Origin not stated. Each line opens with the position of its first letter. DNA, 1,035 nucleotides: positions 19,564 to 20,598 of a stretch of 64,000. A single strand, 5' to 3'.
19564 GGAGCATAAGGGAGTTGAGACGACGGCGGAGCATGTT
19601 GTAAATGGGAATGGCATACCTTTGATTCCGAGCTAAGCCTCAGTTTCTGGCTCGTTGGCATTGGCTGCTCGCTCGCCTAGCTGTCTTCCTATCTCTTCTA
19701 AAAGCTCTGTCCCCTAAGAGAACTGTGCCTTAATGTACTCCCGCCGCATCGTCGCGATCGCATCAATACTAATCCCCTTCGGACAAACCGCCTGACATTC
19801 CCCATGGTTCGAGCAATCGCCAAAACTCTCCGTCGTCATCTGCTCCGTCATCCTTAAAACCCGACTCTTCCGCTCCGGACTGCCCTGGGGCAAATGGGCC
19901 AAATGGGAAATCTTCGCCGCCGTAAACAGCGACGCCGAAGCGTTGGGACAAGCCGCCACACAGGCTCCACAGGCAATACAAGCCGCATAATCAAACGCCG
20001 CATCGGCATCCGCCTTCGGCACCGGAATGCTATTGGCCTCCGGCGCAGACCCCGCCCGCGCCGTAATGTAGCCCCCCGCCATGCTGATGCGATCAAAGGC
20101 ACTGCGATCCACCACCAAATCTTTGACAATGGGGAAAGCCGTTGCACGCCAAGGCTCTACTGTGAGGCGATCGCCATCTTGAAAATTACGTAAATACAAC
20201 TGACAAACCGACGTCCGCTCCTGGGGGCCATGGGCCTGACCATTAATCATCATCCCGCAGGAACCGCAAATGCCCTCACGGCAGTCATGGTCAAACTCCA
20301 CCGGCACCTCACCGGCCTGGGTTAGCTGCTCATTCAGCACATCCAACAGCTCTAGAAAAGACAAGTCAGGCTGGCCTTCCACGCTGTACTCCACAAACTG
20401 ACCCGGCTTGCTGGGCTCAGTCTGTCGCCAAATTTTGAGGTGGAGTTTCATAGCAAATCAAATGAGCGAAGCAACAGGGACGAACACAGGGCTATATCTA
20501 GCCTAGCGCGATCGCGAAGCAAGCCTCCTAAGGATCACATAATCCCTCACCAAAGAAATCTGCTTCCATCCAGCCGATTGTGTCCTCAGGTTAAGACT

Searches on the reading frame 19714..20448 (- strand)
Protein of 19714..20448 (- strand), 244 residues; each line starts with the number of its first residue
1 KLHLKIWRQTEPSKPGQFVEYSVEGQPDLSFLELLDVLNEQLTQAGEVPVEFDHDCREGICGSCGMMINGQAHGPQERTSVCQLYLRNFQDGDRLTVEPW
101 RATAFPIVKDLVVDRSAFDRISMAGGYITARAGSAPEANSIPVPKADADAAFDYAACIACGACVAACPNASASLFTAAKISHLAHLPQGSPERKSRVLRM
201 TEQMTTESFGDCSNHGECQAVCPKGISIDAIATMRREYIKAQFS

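Call 61: search_protein_families(library=pfam, proteins=[window:19714-20448:-], max_evalue=0.001)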
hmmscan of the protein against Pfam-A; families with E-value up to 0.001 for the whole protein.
window:19714-20448:- (244 aa): 12 families
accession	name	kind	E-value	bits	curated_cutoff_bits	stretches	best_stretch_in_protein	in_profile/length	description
PF13085.11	Fer2_3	-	2.2e-23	82.8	27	1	3-118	1-105/107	2Fe-2S iron-sulfur cluster binding domain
PF13183.11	Fer4_8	-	2.6e-09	37.9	27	1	155-226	3-68/68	4Fe-4S dicluster domain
PF12838.12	Fer4_7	-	1.1e-08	35.9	27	1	157-226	2-52/52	4Fe-4S dicluster domain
PF13746.11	Fer4_18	-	4.9e-07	30.4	27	0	193-228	42-77/114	4Fe-4S dicluster domain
PF13187.11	Fer4_9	-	1.6e-06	28.5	27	1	149-169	34-49/52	4Fe-4S dicluster domain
PF13237.11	Fer4_10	-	1.9e-06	28.1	25.5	1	152-223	4-53/53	4Fe-4S dicluster domain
PF13534.11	Fer4_17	-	5.7e-06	27.2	22.2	1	156-227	1-61/61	4Fe-4S dicluster domain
PF00037.32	Fer4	-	6e-06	26.3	21.1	1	152-169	3-20/24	4Fe-4S binding domain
PF12837.12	Fer4_6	-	6e-05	23.2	25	1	151-169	3-21/24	4Fe-4S binding domain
PF12797.12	Fer4_2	-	0.00014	22.1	24.5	1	151-168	4-21/22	4Fe-4S binding domain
PF13484.11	Fer4_16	-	0.00023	22.3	30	1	157-224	2-65/66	4Fe-4S double cluster binding domain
PF25160.1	LdpA_Fe-S-bd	-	0.00097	19.3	27.6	0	155-170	26-41/49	LdpA Fe-S cluster-binding domain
